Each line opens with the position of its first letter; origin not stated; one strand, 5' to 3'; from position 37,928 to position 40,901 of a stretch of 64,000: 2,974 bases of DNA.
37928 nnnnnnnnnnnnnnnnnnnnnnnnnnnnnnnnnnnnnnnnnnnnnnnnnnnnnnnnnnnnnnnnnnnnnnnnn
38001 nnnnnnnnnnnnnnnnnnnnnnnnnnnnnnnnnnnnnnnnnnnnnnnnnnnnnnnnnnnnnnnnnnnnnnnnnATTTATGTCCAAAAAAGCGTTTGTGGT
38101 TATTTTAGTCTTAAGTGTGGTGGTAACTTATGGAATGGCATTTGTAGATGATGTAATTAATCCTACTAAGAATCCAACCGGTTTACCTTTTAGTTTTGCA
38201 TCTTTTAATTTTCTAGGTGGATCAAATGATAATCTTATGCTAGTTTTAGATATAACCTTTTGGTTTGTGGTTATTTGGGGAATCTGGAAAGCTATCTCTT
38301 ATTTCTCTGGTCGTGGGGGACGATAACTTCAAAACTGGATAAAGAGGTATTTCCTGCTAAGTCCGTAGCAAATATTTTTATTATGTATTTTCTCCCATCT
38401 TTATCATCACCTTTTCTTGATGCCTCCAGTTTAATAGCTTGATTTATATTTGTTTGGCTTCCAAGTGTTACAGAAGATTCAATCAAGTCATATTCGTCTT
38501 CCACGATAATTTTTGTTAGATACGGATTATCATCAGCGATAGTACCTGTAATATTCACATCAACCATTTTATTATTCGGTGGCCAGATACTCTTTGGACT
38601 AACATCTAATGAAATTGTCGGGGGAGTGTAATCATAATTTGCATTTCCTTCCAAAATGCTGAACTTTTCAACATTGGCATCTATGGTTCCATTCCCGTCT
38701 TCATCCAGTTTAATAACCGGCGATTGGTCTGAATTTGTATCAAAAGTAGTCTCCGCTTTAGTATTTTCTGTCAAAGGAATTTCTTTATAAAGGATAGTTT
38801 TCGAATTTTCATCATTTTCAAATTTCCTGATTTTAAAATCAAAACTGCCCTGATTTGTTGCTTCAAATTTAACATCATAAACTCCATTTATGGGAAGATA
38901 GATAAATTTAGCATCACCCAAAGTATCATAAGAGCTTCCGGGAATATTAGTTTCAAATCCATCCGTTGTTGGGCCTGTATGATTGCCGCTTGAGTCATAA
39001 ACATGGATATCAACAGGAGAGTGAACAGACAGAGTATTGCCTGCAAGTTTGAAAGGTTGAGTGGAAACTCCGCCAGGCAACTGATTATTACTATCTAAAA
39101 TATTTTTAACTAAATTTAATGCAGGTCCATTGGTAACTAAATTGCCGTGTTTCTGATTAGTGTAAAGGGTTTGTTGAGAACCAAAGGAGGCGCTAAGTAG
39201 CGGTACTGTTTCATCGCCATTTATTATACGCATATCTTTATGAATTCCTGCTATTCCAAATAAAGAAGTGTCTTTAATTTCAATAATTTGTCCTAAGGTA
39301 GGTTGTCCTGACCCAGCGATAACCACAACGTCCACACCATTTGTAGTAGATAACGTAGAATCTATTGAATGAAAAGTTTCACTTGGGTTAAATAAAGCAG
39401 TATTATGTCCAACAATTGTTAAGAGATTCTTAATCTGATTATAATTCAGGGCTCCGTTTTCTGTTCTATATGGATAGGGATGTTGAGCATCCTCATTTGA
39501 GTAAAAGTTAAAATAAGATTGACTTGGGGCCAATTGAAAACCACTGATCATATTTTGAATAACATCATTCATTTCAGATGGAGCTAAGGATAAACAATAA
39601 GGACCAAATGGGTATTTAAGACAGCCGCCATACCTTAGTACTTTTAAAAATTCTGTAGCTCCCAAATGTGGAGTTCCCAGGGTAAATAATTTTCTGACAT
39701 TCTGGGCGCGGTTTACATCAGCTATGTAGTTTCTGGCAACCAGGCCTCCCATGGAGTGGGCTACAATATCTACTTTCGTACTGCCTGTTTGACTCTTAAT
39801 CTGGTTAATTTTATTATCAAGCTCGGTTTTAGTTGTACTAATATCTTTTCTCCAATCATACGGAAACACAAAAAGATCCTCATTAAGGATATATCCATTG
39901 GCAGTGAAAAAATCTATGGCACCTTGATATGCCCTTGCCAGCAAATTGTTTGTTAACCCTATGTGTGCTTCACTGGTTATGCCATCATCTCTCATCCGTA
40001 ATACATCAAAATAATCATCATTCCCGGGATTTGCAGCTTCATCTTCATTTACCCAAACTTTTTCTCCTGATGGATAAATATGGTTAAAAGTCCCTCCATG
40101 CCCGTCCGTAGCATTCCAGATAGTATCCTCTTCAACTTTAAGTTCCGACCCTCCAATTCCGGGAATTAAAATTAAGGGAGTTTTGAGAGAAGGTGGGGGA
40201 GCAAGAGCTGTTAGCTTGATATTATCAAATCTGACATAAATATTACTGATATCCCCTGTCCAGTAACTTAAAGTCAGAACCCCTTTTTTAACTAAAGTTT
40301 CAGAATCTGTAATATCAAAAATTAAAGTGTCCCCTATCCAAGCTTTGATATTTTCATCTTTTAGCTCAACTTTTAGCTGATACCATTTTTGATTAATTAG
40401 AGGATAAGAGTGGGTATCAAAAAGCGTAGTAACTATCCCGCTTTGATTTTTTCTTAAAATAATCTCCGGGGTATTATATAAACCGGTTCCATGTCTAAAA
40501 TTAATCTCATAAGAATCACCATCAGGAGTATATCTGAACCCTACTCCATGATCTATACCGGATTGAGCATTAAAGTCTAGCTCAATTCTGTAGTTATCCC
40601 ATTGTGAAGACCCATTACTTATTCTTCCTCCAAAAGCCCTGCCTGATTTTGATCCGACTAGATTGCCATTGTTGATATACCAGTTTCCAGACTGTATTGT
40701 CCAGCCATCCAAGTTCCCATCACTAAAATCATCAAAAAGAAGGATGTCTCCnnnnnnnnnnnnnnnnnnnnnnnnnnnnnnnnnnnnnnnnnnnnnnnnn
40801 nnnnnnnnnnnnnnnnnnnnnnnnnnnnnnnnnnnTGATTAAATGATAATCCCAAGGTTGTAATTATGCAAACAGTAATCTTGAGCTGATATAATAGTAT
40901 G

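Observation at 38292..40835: Secreted lectin-lipase: DUF1080/LamG-like domain fused to an LCAT-like (FPYDWR, AHSMGG) alpha/beta-hydrolase and Ig-like domains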

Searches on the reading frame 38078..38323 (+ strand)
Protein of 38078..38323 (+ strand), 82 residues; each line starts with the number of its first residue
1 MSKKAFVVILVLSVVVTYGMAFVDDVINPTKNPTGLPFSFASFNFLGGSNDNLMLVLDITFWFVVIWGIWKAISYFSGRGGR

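Call 12: search_protein_families(library=pfam, proteins=[window:38078-38323:+], max_evalue=0.001)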
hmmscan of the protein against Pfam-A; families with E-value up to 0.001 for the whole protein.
window:38078-38323:+ (82 aa): 0 families

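Call 77: find_related_loci(query=A3, collection=metagenome_contigs, flank=4000)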
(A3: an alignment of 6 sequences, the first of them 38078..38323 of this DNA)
Query A3 (82 aa) in metagenome_contigs; peptide patterns used: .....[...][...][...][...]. (x = any residue, [..] = any of these).
100 stretches matched a pattern; 22 encode a relative of the query (tblastn E <= 1e-3); 22 distinct loci.
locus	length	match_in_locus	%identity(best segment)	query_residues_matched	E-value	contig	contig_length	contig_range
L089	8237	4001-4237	73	1-79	7e-37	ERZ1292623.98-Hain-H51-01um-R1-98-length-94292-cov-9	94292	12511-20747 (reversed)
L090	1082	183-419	70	1-79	2e-35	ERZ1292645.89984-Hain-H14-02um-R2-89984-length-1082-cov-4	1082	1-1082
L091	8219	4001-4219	75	1-73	1e-33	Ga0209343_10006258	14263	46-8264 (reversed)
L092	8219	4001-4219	75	1-73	1e-33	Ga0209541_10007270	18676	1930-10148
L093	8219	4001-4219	75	1-73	1e-33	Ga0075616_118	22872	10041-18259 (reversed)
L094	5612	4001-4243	82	1-82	1e-32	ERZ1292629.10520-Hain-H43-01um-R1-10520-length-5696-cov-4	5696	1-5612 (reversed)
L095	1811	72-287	51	1-71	2e-23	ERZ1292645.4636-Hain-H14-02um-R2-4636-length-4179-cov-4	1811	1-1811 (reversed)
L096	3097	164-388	56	1-74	3e-23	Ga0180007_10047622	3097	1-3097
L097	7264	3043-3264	58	1-73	3e-23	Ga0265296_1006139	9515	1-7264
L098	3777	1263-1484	57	1-73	3e-22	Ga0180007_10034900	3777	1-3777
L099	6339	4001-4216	57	1-71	1e-21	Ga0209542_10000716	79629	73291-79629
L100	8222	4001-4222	61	1-74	1e-20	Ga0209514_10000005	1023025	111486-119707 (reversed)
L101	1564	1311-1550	51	1-79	3e-19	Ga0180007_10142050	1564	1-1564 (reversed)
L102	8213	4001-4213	48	1-70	8e-21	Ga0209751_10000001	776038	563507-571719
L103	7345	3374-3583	41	1-70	4e-14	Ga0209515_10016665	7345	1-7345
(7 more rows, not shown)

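Call 79: search_protein_families(library=pfam, alignment_id=A3, max_evalue=1)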
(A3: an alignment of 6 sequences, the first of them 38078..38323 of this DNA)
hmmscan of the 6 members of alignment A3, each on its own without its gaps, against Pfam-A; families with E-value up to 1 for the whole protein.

A. member 1, window:38078-38323:+ (82 aa): 1 family
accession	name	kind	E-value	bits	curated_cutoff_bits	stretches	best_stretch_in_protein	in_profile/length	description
PF07123.17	PsbW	-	0.48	10.9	25.4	1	8-70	67-116/133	Photosystem II reaction centre W protein (PsbW)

B. families by the number of members that match (of 6 scanned): 4 families
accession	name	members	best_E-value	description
PF10322.15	7TM_GPCR_Sru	1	0.14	Serpentine type 7TM GPCR chemoreceptor Sru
PF23906.1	DUF7248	1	0.25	Family of unknown function (DUF7248)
PF06210.16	DUF1003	1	0.47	Protein of unknown function (DUF1003)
PF07123.17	PsbW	1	0.48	Photosystem II reaction centre W protein (PsbW)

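Call 80: search_protein_families(library=padloc, proteins=[window:38078-38323:+], max_evalue=0.1)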
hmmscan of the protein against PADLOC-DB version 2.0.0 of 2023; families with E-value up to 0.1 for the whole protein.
window:38078-38323:+ (82 aa): 0 families

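Call 82: find_homologous_proteins(query=A3, max_evalue=0.001)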
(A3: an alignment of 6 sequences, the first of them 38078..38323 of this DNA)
Query A3 (6 sequences) (82 aa, profile of the alignment): 300 proteins with E <= 0.001 among 698 candidates; the best 120 are listed.
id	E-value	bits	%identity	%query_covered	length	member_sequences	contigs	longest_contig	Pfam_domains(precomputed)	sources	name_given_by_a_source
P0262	2.9e-33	132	100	100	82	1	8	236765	-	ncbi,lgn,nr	ncbi:hypothetical protein HYZ05_03175 [Candidatus Daviesbacteria bacterium]|nr:hypothetical protein 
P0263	8.2e-33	130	73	96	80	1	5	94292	-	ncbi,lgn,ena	ncbi:MAG: hypothetical protein AAB414_01240 [Patescibacteria group bacterium]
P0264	9.8e-33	130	85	90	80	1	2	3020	-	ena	-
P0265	6.2e-32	128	84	100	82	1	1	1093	-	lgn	-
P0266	7.3e-31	124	73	90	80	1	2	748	-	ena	-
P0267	1.9e-30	123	61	90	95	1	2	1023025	-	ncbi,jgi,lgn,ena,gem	-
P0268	3.2e-30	122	70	96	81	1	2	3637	-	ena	-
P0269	3.6e-30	122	70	96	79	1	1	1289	-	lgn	-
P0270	4.6e-30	122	80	87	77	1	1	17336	-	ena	-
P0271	5.0e-30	122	82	100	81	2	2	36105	-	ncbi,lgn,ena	-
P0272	6.2e-30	121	68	96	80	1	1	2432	-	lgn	-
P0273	6.4e-30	121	68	96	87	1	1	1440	-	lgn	-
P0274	1.0e-29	121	77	100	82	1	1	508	-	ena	-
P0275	1.3e-29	120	73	90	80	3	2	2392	-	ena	-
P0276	2.0e-29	120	63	89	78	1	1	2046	-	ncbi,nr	ncbi:MAG: hypothetical protein Q8Q91_00910 [Candidatus Daviesbacteria bacterium]|nr:hypothetical pro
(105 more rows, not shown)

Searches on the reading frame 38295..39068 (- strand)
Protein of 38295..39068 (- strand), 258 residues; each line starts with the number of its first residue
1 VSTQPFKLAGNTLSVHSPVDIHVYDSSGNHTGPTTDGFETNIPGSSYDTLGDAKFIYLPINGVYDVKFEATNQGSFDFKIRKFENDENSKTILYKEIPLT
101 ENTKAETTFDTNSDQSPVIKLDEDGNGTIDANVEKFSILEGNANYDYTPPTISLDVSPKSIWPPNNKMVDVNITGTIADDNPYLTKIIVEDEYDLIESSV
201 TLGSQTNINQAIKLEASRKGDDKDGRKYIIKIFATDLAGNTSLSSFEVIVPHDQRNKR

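Call 44: predict_structure(alignment_id=A2)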
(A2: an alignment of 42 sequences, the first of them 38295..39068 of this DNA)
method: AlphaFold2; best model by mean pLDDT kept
length: 258 residues; sequences in the alignment: 42
mean_pLDDT: 89.9   pTM: 0.81
mean pLDDT of the five models: 89.9, 89.5, 88.4, 88.2, 86.9
residues with pLDDT >= 90: 184; 70-90: 56; 50-70: 15; < 50: 3
segments of 3 or more residues with pLDDT < 50: none
pLDDT, mean of each block of 10 residues (from residue 1): 64 95 98 96 96 95 96 96 92 95 96 95 95 96 92 86 80 93 93 80 90 82 81 95 92 64
secondary structure, 60 per line:
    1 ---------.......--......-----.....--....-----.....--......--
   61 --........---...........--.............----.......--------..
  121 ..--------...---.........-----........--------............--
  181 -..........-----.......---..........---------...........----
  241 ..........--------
elements in order: E10-16 E19-24 E30-34 E37-40 E46-50 E53-58 E63-70 E74-84 E87-99 E104-110 E119-122 E131-133 E137-140 H141-145 E151-158 E167-178 E182-191 E197-203 E207-216 E226-236 E241-250

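Call 46: fold_search(model_id=the predicted structure, library=pdb)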
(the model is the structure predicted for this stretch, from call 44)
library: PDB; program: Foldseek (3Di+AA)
matches with E <= 10: 1859; with E <= 0.001: 24
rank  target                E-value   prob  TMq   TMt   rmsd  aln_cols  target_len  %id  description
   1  9u61_C                4.1e-05  1.00  0.23  0.11  21.5       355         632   11  CP/MBL pathways C3 convertase C4b2a and C3 complex (released 2026-01-14)
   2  8cem_E                6.3e-05  1.00  0.27  0.12  20.1       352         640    9  Structure of bovine native C3, re-refinement (released 2023-04-05)
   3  9sv8_B                6.3e-05  1.00  0.27  0.13  19.9       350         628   11  Herpes simplex virus 2 delta28-73 glycoprotein C ectodomain in complex with C3b (released 2025-12-10)
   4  2xwx_A                7.7e-05  1.00  0.29  0.21  18.4       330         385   12  Vibrio cholerae colonization factor GbpA crystal structure (released 2011-11-16)
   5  8uh2_A                1.1e-04  0.99  0.24  0.11  19.9       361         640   11  Complex of C3b with the inhibitor albicin (released 2024-05-08)
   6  8eok_G                1.5e-04  1.00  0.28  0.13  19.9       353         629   10  Structure of the C3bB proconvertase in complex with lufaxin and factor Xa (released 2023-08-30)
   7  8uin_G                1.6e-04  0.99  0.24  0.11  19.3       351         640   12  Structure of the C3bBb-albicin complex (released 2024-05-08)
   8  8ovb_A                2.0e-04  0.99  0.24  0.11  18.7       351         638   11  Human Complement C3b in complex with Trypanosoma brucei ISG65. (released 2024-02-14)
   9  2a74_A                2.1e-04  0.99  0.24  0.11  19.8       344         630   12  Human Complement Component C3c (released 2005-09-27)
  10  2wii_A                2.3e-04  0.98  0.23  0.11  20.1       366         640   10  Complement C3b in complex with factor H domains 1-4 (released 2009-06-09)
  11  8cem_F                2.9e-04  0.99  0.26  0.12  20.6       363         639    8  Structure of bovine native C3, re-refinement (released 2023-04-05)
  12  6rur_A                3.0e-04  0.99  0.26  0.12  19.6       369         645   10  Structure of the SCIN stabilized C3bBb convertase bound to properdin (released 2019-08-21)
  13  8gul_A                3.9e-04  0.99  0.29  0.18  18.3       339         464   11  Chitin-active AA10 LPMO (GbpA) complexed with Cu(II) from Vibrio campbellii (released 2023-06-21)
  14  3hs0_A                3.9e-04  0.99  0.26  0.13  19.6       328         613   10  Cobra Venom Factor (CVF) in complex with human factor B (released 2009-07-07)
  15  7p4l_B                3.9e-04  0.97  0.27  0.17  26.2       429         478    8  Crystal structure of the trimeric ectodomain of archaeal Fusexin1 (Fsx1) (released 2022-07-13)
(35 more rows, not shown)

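Call 47: search_protein_families(library=pfam, proteins=[window:38295-39068:-], max_evalue=0.01)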
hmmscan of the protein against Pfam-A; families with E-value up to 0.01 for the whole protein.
window:38295-39068:- (258 aa): 0 families

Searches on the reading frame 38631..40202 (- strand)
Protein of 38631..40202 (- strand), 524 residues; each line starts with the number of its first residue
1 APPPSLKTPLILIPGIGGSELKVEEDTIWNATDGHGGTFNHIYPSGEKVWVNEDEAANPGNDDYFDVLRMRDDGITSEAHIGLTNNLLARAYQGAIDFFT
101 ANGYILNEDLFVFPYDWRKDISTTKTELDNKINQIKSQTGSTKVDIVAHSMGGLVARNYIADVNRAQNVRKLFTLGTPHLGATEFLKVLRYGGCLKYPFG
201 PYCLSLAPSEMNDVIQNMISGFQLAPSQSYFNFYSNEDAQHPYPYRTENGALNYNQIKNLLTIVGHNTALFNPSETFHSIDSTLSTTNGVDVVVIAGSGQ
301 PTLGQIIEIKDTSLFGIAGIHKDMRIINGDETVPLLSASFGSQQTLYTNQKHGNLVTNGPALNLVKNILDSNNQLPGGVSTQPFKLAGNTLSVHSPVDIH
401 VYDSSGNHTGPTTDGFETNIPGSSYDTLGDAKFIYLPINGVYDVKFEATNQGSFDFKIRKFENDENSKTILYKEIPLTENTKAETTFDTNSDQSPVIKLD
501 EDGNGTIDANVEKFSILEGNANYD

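Call 63: search_protein_representatives(protein=window:38631-40202:-)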
Query: 524 residues. Proteins with E-value up to 0.001 (for the whole library): 9813; up to 1e-10: 3972; up to 1e-30: 769. The best 150 are listed.
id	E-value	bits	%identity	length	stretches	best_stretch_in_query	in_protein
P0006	1.4e-248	842.4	75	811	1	6-524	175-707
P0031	1.4e-229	779.7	69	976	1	2-524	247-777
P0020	4.9e-229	777.9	68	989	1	3-517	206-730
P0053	7.8e-223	757.5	67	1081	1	1-524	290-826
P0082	2.0e-210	716.5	65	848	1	2-511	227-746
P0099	1.7e-200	683.8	65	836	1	3-510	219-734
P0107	8.6e-197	671.6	62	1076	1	7-520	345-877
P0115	1.6e-190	650.9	59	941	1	3-520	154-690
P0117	1.5e-189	647.6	56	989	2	2-522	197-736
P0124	5.6e-185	632.6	60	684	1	2-511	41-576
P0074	1.6e-182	624.5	60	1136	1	2-524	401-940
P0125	2.0e-182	624.2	65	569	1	49-513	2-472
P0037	7.8e-180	615.6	58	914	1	6-524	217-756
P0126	2.6e-179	613.9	58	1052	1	2-524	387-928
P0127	1.3e-170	585.2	58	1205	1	6-505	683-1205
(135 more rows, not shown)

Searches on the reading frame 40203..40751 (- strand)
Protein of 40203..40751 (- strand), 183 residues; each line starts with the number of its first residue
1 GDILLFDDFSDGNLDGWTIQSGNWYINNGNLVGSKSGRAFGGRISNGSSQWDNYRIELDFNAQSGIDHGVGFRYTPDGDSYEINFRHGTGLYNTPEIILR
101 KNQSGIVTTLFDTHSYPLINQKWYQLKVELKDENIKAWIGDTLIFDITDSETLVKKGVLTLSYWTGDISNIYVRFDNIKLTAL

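Call 65: search_solved_structures(query=window:40203-40751:-, max_evalue=1, show_alignments=2)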
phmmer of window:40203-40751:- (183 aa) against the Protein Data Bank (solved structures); distinct sequences matched with E-value up to 1: 3.
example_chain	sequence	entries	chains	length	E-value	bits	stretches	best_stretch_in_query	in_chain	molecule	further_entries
4b1l_A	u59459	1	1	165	2.7e-06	30.5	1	12-165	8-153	LEVANASE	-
4azz_A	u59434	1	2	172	2.8e-06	30.5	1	12-165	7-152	LEVANASE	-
4b1m_A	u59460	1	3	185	4e-06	30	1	12-165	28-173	LEVANASE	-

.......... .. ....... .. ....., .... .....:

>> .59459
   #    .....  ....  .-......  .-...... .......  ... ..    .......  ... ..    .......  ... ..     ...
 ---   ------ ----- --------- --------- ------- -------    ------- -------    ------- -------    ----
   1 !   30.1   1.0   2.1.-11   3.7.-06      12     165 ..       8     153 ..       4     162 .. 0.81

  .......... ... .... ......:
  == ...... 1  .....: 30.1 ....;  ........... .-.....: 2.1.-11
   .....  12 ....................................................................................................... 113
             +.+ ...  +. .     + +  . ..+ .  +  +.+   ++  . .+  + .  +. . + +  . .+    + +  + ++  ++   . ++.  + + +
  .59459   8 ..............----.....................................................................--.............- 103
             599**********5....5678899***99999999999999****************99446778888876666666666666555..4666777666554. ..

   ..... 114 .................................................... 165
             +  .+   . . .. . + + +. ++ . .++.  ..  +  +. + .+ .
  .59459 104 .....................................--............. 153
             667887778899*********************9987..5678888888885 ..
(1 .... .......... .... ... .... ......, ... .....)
